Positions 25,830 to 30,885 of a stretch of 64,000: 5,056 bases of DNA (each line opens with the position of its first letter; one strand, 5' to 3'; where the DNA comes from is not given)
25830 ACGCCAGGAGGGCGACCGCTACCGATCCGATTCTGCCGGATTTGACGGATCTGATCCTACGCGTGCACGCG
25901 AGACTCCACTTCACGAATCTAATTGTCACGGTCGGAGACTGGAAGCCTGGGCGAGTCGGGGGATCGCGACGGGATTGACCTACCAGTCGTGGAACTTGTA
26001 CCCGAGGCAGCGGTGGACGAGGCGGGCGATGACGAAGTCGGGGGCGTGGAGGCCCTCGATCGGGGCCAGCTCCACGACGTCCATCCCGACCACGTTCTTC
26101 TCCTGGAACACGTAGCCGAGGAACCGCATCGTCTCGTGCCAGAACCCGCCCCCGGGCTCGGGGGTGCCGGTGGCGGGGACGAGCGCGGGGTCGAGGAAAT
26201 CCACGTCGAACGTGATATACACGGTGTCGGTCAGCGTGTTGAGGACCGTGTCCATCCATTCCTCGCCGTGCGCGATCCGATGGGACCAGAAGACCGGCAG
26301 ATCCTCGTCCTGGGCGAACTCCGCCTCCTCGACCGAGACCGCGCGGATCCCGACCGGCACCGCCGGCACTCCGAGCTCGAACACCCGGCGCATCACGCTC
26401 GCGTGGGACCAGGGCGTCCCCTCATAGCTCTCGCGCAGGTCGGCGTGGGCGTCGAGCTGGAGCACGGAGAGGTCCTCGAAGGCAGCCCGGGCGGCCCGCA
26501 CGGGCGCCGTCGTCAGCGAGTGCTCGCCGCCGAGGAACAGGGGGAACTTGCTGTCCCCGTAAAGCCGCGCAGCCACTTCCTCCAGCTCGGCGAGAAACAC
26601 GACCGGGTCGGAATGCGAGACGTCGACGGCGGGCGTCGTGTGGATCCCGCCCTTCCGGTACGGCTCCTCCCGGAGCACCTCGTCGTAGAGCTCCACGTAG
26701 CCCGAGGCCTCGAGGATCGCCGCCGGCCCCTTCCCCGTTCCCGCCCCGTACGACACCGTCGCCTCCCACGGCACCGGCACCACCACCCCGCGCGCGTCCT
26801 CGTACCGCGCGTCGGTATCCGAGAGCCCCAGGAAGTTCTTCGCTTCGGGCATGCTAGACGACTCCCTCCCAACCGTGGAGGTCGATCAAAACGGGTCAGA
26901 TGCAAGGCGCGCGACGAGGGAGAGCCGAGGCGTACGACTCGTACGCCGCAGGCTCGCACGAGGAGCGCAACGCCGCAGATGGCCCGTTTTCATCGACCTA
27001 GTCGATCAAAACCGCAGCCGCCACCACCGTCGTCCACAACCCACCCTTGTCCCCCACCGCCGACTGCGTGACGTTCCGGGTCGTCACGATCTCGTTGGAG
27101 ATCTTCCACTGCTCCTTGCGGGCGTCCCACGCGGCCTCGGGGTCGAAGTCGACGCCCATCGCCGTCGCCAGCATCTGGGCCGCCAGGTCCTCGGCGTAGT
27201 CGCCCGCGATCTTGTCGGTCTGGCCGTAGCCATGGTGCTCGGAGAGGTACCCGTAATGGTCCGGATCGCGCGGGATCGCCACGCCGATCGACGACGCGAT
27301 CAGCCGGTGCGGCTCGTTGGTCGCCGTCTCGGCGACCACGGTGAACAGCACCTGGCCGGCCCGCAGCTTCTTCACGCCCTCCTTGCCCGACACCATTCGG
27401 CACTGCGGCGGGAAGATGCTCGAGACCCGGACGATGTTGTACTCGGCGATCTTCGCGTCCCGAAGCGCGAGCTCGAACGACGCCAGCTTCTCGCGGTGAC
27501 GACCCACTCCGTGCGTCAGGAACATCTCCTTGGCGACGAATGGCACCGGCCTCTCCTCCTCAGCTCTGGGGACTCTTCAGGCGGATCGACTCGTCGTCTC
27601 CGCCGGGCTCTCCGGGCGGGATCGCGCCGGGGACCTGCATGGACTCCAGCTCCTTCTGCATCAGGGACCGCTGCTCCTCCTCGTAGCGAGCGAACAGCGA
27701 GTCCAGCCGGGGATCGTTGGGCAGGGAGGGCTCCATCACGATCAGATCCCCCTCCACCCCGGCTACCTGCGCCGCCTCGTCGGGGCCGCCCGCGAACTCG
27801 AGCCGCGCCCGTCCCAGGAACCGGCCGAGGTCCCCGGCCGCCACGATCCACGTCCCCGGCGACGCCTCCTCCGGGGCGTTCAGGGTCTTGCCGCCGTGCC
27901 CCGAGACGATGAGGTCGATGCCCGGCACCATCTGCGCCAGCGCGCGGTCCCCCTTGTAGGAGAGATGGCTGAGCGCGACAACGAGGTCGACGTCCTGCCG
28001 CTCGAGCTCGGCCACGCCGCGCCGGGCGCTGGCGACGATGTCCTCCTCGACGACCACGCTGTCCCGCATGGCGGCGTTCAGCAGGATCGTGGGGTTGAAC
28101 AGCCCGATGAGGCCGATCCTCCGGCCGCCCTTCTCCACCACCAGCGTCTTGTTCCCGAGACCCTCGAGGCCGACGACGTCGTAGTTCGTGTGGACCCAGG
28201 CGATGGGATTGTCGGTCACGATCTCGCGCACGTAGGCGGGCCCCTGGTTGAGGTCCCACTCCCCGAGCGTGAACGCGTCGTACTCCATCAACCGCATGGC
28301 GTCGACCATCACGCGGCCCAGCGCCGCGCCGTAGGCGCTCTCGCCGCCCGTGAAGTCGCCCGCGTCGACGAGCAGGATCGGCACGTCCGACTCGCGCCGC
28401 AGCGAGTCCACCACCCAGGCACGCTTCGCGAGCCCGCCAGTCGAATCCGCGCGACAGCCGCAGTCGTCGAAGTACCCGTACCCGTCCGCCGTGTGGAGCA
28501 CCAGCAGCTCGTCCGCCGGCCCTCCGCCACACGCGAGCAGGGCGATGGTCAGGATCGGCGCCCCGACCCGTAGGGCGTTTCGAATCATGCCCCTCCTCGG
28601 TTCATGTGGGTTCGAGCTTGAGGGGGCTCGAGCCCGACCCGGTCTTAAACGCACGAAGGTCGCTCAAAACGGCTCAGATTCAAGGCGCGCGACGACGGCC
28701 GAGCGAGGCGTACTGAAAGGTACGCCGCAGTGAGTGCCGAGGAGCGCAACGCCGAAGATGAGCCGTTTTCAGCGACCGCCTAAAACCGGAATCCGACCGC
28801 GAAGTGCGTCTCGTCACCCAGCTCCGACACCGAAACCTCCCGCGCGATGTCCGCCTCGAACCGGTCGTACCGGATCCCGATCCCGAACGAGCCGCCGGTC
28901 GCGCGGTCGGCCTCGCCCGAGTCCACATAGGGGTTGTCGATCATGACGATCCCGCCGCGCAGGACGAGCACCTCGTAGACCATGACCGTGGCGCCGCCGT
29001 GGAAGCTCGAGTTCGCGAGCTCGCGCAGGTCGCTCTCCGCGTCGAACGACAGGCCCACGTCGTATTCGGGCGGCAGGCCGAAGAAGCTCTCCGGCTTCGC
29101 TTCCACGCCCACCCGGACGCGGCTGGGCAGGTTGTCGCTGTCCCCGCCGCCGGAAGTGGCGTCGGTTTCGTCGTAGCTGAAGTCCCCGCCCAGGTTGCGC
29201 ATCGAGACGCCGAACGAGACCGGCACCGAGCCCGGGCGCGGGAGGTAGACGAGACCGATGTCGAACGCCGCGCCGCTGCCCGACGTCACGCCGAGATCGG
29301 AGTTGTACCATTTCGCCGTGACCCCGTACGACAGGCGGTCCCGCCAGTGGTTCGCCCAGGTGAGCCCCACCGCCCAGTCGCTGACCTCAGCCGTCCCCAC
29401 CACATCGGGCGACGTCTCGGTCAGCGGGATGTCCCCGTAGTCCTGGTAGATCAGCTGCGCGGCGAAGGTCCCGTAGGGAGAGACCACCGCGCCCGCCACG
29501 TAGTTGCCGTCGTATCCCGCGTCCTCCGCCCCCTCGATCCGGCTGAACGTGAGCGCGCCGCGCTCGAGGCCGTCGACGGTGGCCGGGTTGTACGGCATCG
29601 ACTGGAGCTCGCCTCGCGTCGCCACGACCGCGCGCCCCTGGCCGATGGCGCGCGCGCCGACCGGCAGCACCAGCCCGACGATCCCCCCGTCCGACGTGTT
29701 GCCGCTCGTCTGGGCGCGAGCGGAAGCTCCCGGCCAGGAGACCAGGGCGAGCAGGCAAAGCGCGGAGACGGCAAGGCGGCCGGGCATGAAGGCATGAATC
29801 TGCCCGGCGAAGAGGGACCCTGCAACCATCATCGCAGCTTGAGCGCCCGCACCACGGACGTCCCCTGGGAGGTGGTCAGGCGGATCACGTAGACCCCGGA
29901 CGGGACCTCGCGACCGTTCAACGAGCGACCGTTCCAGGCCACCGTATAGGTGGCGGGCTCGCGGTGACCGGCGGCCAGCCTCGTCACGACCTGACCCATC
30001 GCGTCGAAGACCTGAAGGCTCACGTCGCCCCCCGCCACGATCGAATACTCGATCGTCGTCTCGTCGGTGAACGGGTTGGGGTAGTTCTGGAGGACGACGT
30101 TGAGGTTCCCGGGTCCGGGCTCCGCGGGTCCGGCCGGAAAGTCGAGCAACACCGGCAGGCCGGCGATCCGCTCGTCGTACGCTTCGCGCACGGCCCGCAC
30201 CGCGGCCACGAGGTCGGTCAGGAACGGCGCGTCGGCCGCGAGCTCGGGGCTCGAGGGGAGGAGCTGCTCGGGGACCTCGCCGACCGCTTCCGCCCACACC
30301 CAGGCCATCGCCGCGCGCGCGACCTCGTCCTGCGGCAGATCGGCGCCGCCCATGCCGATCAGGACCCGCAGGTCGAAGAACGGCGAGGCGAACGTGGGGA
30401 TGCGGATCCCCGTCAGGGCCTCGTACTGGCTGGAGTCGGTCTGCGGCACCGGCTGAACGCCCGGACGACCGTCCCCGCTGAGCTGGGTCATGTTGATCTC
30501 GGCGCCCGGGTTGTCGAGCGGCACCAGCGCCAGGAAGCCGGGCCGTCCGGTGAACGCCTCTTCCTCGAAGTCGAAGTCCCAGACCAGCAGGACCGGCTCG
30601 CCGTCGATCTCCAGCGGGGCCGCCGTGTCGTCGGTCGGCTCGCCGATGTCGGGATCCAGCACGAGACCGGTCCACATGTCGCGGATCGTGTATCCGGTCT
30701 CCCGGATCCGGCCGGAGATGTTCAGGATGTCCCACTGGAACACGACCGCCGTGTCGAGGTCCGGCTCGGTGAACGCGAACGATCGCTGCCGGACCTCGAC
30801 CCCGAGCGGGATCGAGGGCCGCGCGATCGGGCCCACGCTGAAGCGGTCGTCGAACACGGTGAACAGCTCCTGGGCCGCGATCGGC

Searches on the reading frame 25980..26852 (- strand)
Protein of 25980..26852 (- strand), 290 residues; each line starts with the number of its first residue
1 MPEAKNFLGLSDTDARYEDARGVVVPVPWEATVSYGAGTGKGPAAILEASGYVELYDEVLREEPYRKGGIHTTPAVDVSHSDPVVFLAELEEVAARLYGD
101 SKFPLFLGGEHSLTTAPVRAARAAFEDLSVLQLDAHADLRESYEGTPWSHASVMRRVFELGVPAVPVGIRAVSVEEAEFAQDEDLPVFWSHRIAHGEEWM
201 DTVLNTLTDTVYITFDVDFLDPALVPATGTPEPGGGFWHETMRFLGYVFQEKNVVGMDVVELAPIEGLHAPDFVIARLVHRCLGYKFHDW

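Call 23: search_protein_families(library=pfam, proteins=[window:25980-26852:-])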
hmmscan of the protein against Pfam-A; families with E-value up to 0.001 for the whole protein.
window:25980-26852:- (290 aa): 1 family
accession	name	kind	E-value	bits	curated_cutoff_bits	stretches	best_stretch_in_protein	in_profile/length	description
PF00491.26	Arginase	-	2.5e-58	198.2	22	1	23-281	4-276/280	Arginase family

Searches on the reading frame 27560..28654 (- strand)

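Call 23: search_protein_families(library=pfam, proteins=[window:27560-28654:-])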
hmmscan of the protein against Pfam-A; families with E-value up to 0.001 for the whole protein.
window:27560-28654:- (364 aa): 1 family
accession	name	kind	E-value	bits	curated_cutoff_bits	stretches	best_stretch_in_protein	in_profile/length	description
PF00149.33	Metallophos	-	1.2e-05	26.3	21.5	1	59-253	10-187/191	Calcineurin-like phosphoesterase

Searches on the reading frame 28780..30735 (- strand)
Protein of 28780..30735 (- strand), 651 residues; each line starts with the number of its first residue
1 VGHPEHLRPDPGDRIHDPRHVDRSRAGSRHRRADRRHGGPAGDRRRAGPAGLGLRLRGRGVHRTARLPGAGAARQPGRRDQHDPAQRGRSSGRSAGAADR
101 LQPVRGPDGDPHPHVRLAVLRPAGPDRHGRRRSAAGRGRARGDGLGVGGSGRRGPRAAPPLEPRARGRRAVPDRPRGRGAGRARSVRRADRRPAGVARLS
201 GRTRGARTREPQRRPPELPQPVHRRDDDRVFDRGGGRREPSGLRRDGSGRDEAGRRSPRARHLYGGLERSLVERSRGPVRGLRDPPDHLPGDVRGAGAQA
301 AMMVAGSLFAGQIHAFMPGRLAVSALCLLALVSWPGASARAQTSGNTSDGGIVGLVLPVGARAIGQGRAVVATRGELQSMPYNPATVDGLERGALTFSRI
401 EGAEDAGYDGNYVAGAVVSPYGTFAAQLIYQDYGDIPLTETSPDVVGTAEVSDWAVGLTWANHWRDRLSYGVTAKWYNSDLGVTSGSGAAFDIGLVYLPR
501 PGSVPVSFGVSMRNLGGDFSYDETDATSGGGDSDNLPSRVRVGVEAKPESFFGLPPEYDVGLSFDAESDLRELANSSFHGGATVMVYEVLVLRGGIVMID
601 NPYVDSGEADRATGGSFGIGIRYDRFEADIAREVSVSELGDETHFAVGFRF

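Call 23: search_protein_families(library=pfam, proteins=[window:28780-30735:-])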
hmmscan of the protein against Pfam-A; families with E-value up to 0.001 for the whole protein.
window:28780-30735:- (651 aa): 0 families

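Call 85: search_protein_families(library=ncbifam, proteins=[window:28780-30735:-], max_evalue=0.01)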
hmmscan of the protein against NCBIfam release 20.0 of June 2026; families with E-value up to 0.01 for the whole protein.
window:28780-30735:- (651 aa): 4 families
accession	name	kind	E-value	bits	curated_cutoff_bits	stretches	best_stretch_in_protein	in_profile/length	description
NF033709.1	PorV_fam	subfamily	8.7e-31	107.7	90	1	355-649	7-324/326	PorV/PorQ family protein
NF033711.1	T9SS_PorQ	equivalog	2.9e-18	66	220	1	338-549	16-214/335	type IX secretion system protein PorQ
NF033710.1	T9SS_OM_PorV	equivalog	2.2e-11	43.6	250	1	340-545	14-228/367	type IX secretion system outer membrane channel protein PorV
NF052325.1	PorVQ2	equivalog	0.0064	15.4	325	0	356-392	31-67/354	putative type IX sorting system protein PorV2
